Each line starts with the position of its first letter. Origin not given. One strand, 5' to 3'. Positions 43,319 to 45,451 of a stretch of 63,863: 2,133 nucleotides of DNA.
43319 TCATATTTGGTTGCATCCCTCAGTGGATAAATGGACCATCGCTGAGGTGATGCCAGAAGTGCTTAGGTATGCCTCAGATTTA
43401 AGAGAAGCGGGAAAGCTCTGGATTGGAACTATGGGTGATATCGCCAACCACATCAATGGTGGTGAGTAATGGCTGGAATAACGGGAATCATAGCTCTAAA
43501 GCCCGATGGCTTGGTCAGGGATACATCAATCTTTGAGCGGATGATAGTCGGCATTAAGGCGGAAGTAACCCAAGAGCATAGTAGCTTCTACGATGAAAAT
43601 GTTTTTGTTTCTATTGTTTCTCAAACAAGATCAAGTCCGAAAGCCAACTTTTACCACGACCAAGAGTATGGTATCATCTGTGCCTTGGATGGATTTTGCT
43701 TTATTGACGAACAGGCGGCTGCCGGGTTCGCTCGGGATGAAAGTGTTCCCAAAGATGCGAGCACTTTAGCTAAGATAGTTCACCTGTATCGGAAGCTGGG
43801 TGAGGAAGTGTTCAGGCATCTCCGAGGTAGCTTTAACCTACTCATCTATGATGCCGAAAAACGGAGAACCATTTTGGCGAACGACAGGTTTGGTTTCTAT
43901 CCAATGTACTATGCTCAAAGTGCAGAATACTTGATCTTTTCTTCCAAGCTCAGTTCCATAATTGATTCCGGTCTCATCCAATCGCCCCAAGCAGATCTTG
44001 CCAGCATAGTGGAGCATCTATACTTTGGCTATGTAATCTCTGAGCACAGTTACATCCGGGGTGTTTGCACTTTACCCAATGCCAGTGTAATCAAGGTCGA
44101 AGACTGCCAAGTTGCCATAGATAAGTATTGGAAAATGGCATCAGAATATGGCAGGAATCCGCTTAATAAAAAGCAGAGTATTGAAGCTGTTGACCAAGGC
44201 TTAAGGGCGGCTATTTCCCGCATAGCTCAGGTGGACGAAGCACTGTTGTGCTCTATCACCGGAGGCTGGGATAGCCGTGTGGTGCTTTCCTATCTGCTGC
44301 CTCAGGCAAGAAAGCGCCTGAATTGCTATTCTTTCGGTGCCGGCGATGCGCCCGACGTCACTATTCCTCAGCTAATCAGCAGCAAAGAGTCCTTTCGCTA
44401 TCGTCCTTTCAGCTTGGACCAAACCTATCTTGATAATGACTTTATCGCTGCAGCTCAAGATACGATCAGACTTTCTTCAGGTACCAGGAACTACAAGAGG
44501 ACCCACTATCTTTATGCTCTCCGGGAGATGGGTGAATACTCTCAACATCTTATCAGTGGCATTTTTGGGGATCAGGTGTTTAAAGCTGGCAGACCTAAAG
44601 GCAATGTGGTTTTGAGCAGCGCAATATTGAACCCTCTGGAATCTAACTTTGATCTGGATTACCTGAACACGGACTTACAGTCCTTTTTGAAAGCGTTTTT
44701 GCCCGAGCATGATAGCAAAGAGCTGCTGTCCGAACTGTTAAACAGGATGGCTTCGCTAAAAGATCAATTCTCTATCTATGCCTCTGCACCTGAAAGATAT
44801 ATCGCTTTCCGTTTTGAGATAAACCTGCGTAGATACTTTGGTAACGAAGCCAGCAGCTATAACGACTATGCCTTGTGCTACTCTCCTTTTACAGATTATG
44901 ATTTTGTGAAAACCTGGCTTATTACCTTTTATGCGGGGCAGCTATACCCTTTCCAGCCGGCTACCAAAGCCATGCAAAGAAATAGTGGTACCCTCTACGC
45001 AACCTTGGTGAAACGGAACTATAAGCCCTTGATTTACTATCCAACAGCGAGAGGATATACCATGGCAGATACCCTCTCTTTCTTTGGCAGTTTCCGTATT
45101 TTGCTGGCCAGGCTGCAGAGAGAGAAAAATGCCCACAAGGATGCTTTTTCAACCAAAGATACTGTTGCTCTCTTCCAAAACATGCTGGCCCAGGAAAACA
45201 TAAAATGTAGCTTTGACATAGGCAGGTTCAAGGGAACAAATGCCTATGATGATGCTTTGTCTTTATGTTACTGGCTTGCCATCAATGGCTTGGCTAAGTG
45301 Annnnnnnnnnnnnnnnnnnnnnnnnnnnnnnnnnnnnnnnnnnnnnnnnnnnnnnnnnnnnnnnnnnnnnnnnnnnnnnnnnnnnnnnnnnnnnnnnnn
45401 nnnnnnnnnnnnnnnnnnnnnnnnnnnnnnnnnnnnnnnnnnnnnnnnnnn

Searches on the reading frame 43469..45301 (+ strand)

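Call 3: search_protein_families(library=pfam, proteins=[window:43469-45301:+], max_evalue=0.01)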
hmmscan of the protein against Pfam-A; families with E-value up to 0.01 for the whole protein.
window:43469-45301:+ (610 aa): 4 families
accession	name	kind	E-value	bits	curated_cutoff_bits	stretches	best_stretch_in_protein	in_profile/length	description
PF13537.11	GATase_7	-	2.2e-15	57.2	25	1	89-164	44-121/123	Glutamine amidotransferase domain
PF13522.11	GATase_6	-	1.8e-10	41.4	27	1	97-159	67-129/130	Glutamine amidotransferase domain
PF12481.13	DUF3700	-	0.0005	20.1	27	1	112-167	123-178/228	Aluminium induced protein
PF00733.27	Asn_synthase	-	0.0092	16.1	21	0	241-376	2-136/354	Asparagine synthase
